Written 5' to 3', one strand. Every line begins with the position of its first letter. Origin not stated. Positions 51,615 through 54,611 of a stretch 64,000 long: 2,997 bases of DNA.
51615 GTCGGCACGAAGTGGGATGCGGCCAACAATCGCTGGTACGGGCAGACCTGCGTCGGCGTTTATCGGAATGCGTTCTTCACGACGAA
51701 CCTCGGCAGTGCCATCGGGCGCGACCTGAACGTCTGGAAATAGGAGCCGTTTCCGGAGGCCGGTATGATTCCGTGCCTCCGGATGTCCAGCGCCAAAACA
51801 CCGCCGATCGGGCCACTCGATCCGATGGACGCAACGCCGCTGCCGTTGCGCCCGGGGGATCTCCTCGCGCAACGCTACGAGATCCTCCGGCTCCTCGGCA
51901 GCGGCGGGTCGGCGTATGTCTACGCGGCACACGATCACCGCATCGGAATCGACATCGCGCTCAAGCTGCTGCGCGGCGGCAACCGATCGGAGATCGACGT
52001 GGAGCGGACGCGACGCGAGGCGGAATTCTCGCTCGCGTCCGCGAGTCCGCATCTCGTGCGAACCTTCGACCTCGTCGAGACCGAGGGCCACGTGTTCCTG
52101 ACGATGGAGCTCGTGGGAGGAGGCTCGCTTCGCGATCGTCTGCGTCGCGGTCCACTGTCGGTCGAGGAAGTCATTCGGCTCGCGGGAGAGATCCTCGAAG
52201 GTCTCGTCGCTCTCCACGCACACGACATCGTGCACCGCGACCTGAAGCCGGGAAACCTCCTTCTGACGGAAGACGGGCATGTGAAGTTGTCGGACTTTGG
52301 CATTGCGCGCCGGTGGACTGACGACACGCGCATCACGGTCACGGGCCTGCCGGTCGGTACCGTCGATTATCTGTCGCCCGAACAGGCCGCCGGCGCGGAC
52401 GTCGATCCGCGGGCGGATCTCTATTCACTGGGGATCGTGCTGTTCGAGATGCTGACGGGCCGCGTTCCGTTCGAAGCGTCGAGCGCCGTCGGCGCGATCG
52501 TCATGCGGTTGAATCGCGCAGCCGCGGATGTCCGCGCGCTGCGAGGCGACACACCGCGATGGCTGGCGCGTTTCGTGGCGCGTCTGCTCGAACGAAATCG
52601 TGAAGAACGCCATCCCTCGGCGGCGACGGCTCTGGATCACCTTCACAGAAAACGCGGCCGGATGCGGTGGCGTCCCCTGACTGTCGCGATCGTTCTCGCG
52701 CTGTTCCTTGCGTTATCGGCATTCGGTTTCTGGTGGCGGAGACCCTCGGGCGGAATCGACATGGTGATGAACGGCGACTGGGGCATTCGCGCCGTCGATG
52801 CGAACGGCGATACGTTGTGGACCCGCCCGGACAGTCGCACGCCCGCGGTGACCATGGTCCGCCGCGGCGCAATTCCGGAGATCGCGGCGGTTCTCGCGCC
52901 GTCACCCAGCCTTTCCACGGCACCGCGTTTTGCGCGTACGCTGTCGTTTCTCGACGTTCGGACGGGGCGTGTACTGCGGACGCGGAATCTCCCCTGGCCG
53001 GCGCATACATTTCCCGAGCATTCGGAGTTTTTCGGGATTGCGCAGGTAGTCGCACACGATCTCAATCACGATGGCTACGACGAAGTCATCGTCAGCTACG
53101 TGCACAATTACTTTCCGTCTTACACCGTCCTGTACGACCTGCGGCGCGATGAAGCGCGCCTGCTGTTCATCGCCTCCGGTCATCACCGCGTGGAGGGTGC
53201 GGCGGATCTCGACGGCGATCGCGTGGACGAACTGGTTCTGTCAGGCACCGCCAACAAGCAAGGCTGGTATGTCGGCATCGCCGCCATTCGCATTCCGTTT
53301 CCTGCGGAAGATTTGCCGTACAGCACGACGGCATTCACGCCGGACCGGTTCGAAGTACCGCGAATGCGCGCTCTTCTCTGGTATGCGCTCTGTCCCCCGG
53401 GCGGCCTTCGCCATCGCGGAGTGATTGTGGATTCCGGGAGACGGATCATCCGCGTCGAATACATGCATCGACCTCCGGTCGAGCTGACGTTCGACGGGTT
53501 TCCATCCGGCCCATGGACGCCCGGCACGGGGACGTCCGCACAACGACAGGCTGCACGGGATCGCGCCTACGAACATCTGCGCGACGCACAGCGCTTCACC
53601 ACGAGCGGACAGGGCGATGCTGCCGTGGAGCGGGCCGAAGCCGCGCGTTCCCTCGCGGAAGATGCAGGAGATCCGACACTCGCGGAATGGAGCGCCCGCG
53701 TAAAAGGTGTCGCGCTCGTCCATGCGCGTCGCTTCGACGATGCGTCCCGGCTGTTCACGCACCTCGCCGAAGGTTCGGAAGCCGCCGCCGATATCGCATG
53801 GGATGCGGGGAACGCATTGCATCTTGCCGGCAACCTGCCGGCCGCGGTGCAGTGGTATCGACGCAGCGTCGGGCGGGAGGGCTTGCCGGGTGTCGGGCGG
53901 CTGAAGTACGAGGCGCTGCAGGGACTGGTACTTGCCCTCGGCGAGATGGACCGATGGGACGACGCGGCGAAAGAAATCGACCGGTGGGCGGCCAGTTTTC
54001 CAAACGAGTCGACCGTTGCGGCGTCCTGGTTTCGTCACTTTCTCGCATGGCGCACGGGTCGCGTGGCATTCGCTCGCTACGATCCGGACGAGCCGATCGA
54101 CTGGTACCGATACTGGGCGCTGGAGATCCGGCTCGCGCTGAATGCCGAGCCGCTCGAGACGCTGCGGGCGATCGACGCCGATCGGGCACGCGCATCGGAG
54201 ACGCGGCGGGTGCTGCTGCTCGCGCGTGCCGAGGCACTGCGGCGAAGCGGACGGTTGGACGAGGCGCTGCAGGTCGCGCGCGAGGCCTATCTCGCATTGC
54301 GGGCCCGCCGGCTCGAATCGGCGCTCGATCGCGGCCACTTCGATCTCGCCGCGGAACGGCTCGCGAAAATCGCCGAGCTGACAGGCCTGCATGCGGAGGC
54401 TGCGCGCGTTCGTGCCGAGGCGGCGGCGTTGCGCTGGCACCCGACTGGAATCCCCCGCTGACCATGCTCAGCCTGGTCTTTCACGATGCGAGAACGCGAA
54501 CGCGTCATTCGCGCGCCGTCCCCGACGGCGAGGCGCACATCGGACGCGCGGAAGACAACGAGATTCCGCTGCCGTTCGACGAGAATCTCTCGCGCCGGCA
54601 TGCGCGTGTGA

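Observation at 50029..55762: Compact sigma-54 promoter, secreted GH8-like protein, Hanks kinase and FHA-domain enhancer-binding protein unit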

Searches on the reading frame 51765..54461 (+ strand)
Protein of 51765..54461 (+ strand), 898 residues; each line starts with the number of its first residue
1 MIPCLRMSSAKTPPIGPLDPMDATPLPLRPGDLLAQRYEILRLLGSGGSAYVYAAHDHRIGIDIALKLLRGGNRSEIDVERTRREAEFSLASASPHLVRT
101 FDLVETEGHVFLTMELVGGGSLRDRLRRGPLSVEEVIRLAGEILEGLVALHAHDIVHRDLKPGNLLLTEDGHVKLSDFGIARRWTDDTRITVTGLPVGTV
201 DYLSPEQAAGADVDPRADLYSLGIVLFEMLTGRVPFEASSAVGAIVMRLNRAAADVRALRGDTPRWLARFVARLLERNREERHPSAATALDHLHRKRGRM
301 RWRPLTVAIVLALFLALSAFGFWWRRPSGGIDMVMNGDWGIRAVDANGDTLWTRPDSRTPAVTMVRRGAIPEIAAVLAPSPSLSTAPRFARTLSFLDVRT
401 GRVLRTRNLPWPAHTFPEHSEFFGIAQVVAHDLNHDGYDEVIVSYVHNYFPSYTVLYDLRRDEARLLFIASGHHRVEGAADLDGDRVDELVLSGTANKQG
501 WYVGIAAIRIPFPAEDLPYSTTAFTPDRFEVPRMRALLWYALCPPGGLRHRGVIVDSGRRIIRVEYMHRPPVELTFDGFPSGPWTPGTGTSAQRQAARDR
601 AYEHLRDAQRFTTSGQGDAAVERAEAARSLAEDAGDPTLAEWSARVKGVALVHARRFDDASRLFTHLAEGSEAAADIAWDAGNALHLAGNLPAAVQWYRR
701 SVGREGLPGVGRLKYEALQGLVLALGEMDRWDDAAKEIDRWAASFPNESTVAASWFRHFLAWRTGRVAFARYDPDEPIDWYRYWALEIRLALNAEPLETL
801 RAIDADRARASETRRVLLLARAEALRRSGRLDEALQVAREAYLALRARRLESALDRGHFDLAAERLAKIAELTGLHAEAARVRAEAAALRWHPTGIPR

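Call 6: search_protein_families(library=pfam, proteins=[window:51765-54461:+], max_evalue=0.1)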
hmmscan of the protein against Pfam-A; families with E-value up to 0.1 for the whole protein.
window:51765-54461:+ (898 aa): 9 families
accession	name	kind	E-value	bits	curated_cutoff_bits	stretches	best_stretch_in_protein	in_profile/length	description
PF00069.31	Pkinase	-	3.3e-50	171.3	31.7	1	38-292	1-260/263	Protein kinase domain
PF07714.23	PK_Tyr_Ser-Thr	-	2.7e-30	106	23.1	1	40-241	3-210/258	Protein tyrosine and serine/threonine kinase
PF03109.22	ABC1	-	2.9e-07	30.3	22.9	1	109-192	142-225/244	ABC1 atypical kinase-like domain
PF13432.12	TPR_16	-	4.2e-05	24.3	32.7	1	648-702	4-58/65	Tetratricopeptide repeat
PF13517.12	FG-GAP_3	-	0.00027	21.9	26.9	0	422-443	40-61/61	FG-GAP-like repeat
PF01839.29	FG-GAP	-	0.0012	19.2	22.1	0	428-444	6-21/37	FG-GAP repeat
PF14531.12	Kinase-like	-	0.0075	16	25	1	149-282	160-289/289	Kinase-like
PF07719.23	TPR_2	-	0.023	15.2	27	0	818-841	4-27/34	Tetratricopeptide repeat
PF01163.29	RIO1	-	0.026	14.6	22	1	80-178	51-148/187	RIO domain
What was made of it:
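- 51765..54461 (+): Hanks-type Ser/Thr kinase, 898 aa; the start may instead be 51783. It has an N-terminal tail motif T12-P-P-I (51798-51809), a kinase domain at residues 38-292 (51876-52640), a transmembrane helix at about residues 305-325 (52677-52739), and an ectodomain with a beta-rich FG-GAP-like part and a TPR solenoid (52740-54458). Pfam hits are in call 6.
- On Hanks-type Ser/Thr kinase: PF00069 E 3e-50 (call 6).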

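Call 7: search_protein_families(library=ncbifam, proteins=[window:51765-54461:+], max_evalue=0.1)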
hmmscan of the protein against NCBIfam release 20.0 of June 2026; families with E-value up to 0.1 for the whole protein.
window:51765-54461:+ (898 aa): 21 families
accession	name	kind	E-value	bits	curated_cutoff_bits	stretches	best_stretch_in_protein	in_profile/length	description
NF033483.0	PknB_PASTA_kin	equivalog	1.6e-77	261.8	450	1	31-295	2-267/563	Stk1 family PASTA domain-containing Ser/Thr kinase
NF047741.1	antiphage_MADS6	equivalog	2.5e-44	151.8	460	2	146-296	311-460/612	methylation-associated defense system protein kinase MAD6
NF052427.1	StpK7MSMEG_1200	equivalog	7.8e-39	133.6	900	1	37-251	8-224/601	serine/threonine protein kinase StpK7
NF038150.1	lanthi_synth_IV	equivalog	2e-33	115.8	650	1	31-297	184-457/851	class IV lanthionine synthetase LanL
TIGR03903.1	TOMM_kin_cyc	equivalog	1.6e-30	105.7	705.75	1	63-242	5-195/1267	TOMM system kinase/cyclase fusion protein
NF033442.0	BREX_PglW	equivalog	4.3e-28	97.6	990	1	21-288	497-761/1391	BREX system serine/threonine kinase PglW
NF009651.0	PRK13184.1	equivalog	2e-26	92.3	839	1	36-303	2-298/932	serine/threonine-protein kinase PknD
NF053615.1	SerThrKinAfsKStmc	equivalog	2.3e-25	89.4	1300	1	38-262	15-238/809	protein serine/threonine kinase AfsK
NF038151.1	lanthi_synth_III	equivalog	1.5e-14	53.4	575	1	37-295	221-481/833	class III lanthionine synthetase LanKC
TIGR03724.2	arch_bud32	equivalog_domain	1.6e-08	34.3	125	1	76-184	34-134/193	KEOPS complex kinase/ATPase Bud32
NF058632.1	SerThrKinPrkT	equivalog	3.8e-08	32.7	280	1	35-170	20-153/322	serine/threonine protein kinase PrkT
NF011460.0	PRK14879.1-1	equivalog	5.8e-07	28.9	199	1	75-187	51-163/232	Kae1-associated kinase Bud32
NF011464.0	PRK14879.1-7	equivalog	6.8e-07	29.2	246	1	80-182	51-150/221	Kae1-associated kinase Bud32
NF011463.0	PRK14879.1-4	equivalog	1.3e-06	28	188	1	75-182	58-161/237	Kae1-associated kinase Bud32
NF043056.1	T4SS_LegK1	equivalog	1.9e-06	26.8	550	1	131-228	185-282/516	Dot/Icm T4SS effector kinase LegK1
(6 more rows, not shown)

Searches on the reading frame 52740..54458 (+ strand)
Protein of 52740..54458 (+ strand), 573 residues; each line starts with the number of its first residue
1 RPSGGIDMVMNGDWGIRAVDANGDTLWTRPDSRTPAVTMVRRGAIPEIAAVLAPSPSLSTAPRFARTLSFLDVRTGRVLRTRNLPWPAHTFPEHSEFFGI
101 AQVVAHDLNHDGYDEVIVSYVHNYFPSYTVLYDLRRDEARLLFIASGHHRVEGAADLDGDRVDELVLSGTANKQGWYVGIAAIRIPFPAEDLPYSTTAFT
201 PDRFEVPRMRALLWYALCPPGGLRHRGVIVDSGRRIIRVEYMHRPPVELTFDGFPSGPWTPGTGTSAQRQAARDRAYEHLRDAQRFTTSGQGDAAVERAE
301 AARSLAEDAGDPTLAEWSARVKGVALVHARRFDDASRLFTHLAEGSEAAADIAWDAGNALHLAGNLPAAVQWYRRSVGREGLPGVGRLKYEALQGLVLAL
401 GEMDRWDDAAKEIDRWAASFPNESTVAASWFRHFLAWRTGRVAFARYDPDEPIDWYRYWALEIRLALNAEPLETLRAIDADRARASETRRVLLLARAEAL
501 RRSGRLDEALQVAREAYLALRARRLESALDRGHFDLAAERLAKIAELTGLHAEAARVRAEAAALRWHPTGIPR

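Call 53: find_homologous_proteins(query=window:52740-54458:+, max_evalue=0.00001)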
Query window:52740-54458:+ (573 aa): 54 proteins with E <= 0.00001 among 8000 candidates.
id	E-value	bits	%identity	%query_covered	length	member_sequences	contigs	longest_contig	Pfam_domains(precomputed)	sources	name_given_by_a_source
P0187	0.0e+0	1288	100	100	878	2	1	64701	PF07714.24,PF00069.32,PF03109.23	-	-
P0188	3.2e-206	705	61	100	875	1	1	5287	PF01839.30,PF07714.24,PF00069.32,PF03109.23,PF07719.24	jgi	jgi:tetratricopeptide (TPR) repeat protein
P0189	5.2e-193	661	57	100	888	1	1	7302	PF07714.24,PF00069.32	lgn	-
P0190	3.0e-184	632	55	99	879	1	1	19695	PF07714.24,PF00069.32,PF03109.23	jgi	jgi:tetratricopeptide (TPR) repeat protein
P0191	4.4e-177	608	55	99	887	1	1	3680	PF01839.30,PF07714.24,PF00069.32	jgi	jgi:tetratricopeptide (TPR) repeat protein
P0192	1.7e-169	583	53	98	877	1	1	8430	PF01839.30,PF07714.24,PF00069.32,PF01636.30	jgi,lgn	jgi:tetratricopeptide (TPR) repeat protein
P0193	1.6e-158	547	50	94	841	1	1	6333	PF07714.24,PF00069.32,PF03109.23,PF13424.13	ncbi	-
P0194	1.9e-146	507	50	95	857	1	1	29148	PF07714.24,PF00069.32,PF03109.23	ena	-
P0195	1.1e-112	396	45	88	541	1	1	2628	-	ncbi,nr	ncbi:MAG TPA: hypothetical protein VHL59_13965, partial [Thermoanaerobaculia bacterium]|nr:hypotheti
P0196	1.4e-109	386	42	97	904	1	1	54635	PF07714.24,PF00069.32,PF13517.13,PF14531.13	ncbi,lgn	ncbi:MAG: protein kinase [Thermoanaerobaculia bacterium]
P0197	4.2e-108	381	43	92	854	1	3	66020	PF07714.24,PF00069.32,PF03109.23,PF14531.13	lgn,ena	-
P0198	9.3e-102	360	40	95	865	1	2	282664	PF07714.24,PF00069.32,PF13517.13,PF03109.23,PF14531.13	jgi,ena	jgi:tRNA A-37 threonylcarbamoyl transferase component Bud32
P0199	1.2e-97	346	41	93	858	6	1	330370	PF07714.24,PF00069.32,PF13517.13,PF03109.23,PF14531.13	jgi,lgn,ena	-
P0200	2.5e-97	345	42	91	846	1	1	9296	PF01839.30,PF07714.24,PF00069.32,PF13517.13,PF13424.13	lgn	-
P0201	6.7e-96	340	39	97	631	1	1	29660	PF13432.13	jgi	jgi:tetratricopeptide (TPR) repeat protein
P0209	4.3e-81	292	38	95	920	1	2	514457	PF07714.24,PF00069.32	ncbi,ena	-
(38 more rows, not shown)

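Call 54: find_encoding_contigs(protein=P0196, flank=6000, max_places=1)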
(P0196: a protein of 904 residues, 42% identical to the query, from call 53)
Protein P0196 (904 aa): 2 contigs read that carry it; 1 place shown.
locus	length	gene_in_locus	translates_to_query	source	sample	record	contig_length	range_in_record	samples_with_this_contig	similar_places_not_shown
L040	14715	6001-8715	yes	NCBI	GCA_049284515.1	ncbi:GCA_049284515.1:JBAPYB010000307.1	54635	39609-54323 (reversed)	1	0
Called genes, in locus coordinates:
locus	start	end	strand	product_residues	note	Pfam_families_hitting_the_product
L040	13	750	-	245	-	PF03740:PdxJ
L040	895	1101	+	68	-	-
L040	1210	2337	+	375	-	-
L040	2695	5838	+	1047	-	PF17789:MG4 (faint), PF00775:Dioxygenase_C (faint), PF02369:Big_1 (faint), PF13620:CarboxypepD_reg, PF13715:CarbopepD_reg_2 (faint), PF15976:CooC_C (faint), PF25020:TTR_TEN1-4 (faint), PF13620:CarboxypepD_reg, +1 more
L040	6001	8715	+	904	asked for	PF00069:Pkinase, PF07714:PK_Tyr_Ser-Thr, PF14531:Kinase-like (weak), PF13517:FG-GAP_3 (faint)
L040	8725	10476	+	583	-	PF16697:Yop-YscD_cpl, PF00498:FHA, PF00158:Sigma54_activat, PF14532:Sigma54_activ_2, PF25601:AAA_lid_14, PF02954:HTH_8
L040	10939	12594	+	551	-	PF18998:Flg_new_2, PF00041:fn3 (weak)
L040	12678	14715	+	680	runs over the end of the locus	PF04055:Radical_SAM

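Call 55: find_encoding_contigs(protein=P0199, flank=6000, max_places=1)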
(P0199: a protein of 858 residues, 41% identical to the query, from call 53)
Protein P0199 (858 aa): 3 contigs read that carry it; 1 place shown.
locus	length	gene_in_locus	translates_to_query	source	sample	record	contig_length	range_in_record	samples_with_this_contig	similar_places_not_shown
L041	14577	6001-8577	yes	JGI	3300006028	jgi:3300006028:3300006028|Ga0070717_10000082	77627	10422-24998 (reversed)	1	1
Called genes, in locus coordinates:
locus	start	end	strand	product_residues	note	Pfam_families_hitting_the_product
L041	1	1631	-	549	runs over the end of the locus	PF03023:MurJ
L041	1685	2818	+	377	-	-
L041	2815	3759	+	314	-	PF00494:SQS_PSY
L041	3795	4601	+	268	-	-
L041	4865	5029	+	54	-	-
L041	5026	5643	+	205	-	PF00485:PRK, PF01121:CoaE (faint), PF13238:AAA_18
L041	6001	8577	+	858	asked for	PF14531:Kinase-like (faint), PF00069:Pkinase, PF07714:PK_Tyr_Ser-Thr, PF03109:ABC1 (weak), PF13517:FG-GAP_3 (weak)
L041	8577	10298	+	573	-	PF16697:Yop-YscD_cpl (weak), PF00498:FHA, PF00158:Sigma54_activat, PF14532:Sigma54_activ_2 (faint), PF00004:AAA, PF07728:AAA_5 (weak), PF25601:AAA_lid_14, PF02954:HTH_8 (weak)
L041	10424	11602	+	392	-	-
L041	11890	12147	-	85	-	-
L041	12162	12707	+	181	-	-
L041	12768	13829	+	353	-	-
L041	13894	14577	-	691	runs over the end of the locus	PF02897:Peptidase_S9_N, PF00326:Peptidase_S9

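Call 56: find_encoding_contigs(protein=P0209, flank=6000, max_places=1)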
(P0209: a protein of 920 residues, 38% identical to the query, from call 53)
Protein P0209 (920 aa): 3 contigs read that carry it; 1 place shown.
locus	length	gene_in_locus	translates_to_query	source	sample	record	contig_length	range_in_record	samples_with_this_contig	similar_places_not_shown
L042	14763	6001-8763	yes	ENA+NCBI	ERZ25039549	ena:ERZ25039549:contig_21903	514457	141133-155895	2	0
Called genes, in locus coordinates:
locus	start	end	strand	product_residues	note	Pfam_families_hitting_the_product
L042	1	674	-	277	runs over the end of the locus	PF02602:HEM4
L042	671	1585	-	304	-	PF01379:Porphobil_deam, PF03900:Porphobil_deamC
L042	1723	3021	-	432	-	PF05201:GlutR_N, PF01488:Shikimate_DH, PF00745:GlutR_dimer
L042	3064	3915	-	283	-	PF01578:Cytochrom_C_asm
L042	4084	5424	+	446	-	PF00709:Adenylsucc_synt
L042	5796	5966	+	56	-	-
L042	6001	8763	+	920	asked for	PF00069:Pkinase, PF07714:PK_Tyr_Ser-Thr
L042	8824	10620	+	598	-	PF00498:FHA, PF16697:Yop-YscD_cpl, PF00158:Sigma54_activat, PF14532:Sigma54_activ_2, PF07728:AAA_5, PF25601:AAA_lid_14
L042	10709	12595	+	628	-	PF00117:GATase, PF07722:Peptidase_C26, PF02540:NAD_synthase (faint), PF00958:GMP_synt_C (weak)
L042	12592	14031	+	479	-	PF00282:Pyridoxal_deC, PF00266:Aminotran_5 (weak)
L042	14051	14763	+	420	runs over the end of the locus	PF07690:MFS_1, PF12832:MFS_1_like, PF05977:MFS_3 (weak), PF07690:MFS_1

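Call 78: predict_structure(alignment_id=A3)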
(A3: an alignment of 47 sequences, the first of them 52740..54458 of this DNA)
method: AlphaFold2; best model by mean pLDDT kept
length: 573 residues; sequences in the alignment: 47
mean_pLDDT: 93.8   pTM: 0.92
mean pLDDT of the five models: 93.8, 92.9, 92.8, 92.5, 92.2
residues with pLDDT >= 90: 515; 70-90: 33; 50-70: 20; < 50: 5
segments of 3 or more residues with pLDDT < 50: 1-4
pLDDT, mean of each block of 10 residues (from residue 1): 69 95 96 96 96 95 97 97 95 94 97 98 96 95 96 96 97 95 84 75 76 96 94 97 95 84 83 96 96 98 97 97 98 98 94 98 97 94 88 97 97 96 91 97 94 95 96 97 95 98 98 98 96 97 99 98 84 53
secondary structure, 60 per line:
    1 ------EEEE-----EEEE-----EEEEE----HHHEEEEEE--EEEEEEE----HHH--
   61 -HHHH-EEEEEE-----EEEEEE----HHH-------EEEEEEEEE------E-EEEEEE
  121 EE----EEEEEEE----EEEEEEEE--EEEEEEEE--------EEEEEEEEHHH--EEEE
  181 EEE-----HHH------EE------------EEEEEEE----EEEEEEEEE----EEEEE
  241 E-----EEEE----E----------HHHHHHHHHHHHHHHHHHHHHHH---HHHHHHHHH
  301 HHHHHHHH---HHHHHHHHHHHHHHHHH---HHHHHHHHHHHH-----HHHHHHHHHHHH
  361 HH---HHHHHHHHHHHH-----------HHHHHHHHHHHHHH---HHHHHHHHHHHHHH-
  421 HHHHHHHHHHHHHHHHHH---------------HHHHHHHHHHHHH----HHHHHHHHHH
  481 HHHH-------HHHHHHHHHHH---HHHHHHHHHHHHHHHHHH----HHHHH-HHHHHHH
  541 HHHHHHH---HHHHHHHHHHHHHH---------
elements in order: E7-10 E16-19 E25-29 E37-42 E45-51 H62-65 E67-72 E78-83 E98-106 E115-122 E127-133 E138-145 E148-155 E164-171 E177-183 E212-218 E223-231 E236-241 E247-250 H266-288 H292-308 H312-328 H332-343 H349-362 H366-377 H389-402 H406-419 H421-438 H454-466 H471-484 H492-502 H506-523 H528-532 H534-547 H551-564

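Call 83: fold_search(model_id=the predicted structure, library=pdb)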
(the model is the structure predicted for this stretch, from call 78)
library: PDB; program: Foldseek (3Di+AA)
matches with E <= 10: 1516; with E <= 0.001: 19
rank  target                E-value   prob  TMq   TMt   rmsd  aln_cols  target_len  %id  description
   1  8f5p_B                2.9e-06  1.00  0.20  0.12  29.2       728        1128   12  Structure of Leishmania tarentolae IFT-A (state 2) (released 2022-12-21)
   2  8bbg_A                6.2e-06  1.00  0.17  0.09  27.5       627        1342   11  Structure of the IFT-A complex; anterograde IFT-A train model (released 2022-12-21)
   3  8f5o_E                6.8e-06  1.00  0.20  0.12  29.9       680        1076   10  Structure of Leishmania tarentolae IFT-A (state 1) (released 2022-12-21)
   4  9a2d_C                1.5e-05  0.97  0.13  0.07  48.7       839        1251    8  Modeling of the ciliary Intraflagellar transport-A complex (released 2024-05-10)
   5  8fh3_B                1.8e-05  1.00  0.18  0.11  41.9       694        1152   10  Human IFT-A complex structures provide molecular insights into ciliary transport (released 2023-02-22)
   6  8bbg_C                1.9e-05  1.00  0.18  0.10  40.4       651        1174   12  Structure of the IFT-A complex; anterograde IFT-A train model (released 2022-12-21)
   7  8chy                  2.9e-05  1.00  0.22  0.37  11.4       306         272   17  Crystal structure of an 8-repeat consensus TPR superhelix with Zinc. (released 2024-02-21)
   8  8hme_E                5.1e-05  0.99  0.17  0.10  34.0       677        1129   13  head module state 1 of Tetrahymena IFT-A (released 2023-06-14)
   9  8hmf_E                5.8e-05  0.99  0.18  0.10  33.9       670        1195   13  head module state 2 of Tetrahymena IFT-A (released 2023-06-14)
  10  5dse_C                1.2e-04  1.00  0.29  0.24  11.3       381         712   14  Crystal Structure of the TTC7B/Hyccin Complex (released 2015-12-02)
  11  8hmc_B                1.6e-04  0.99  0.20  0.11  34.3       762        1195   12  base module state 1 of Tetrahymena IFT-A (released 2023-06-14)
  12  9qhb                  1.8e-04  1.00  0.24  0.41  10.1       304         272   16  Crystal structure of 16-repeat CTPR protein with eliminated coordination sites (released 2025-10-22)
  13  8fgw_E                1.8e-04  0.99  0.19  0.18  34.3       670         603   10  Human IFT-A complex structures provide molecular insights into ciliary transport (released 2023-02-22)
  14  6bq1_B                2.1e-04  1.00  0.28  0.23  11.9       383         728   15  Human PI4KIIIa lipid kinase complex (released 2017-12-13)
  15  8f5p_C                2.9e-04  0.99  0.18  0.10  40.0       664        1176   12  Structure of Leishmania tarentolae IFT-A (state 2) (released 2022-12-21)
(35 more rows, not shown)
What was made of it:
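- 51765..54461 (+): The ectodomain AlphaFold model has pLDDT 94 and resembles propeller-plus-TPR proteins (calls 78, 83).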
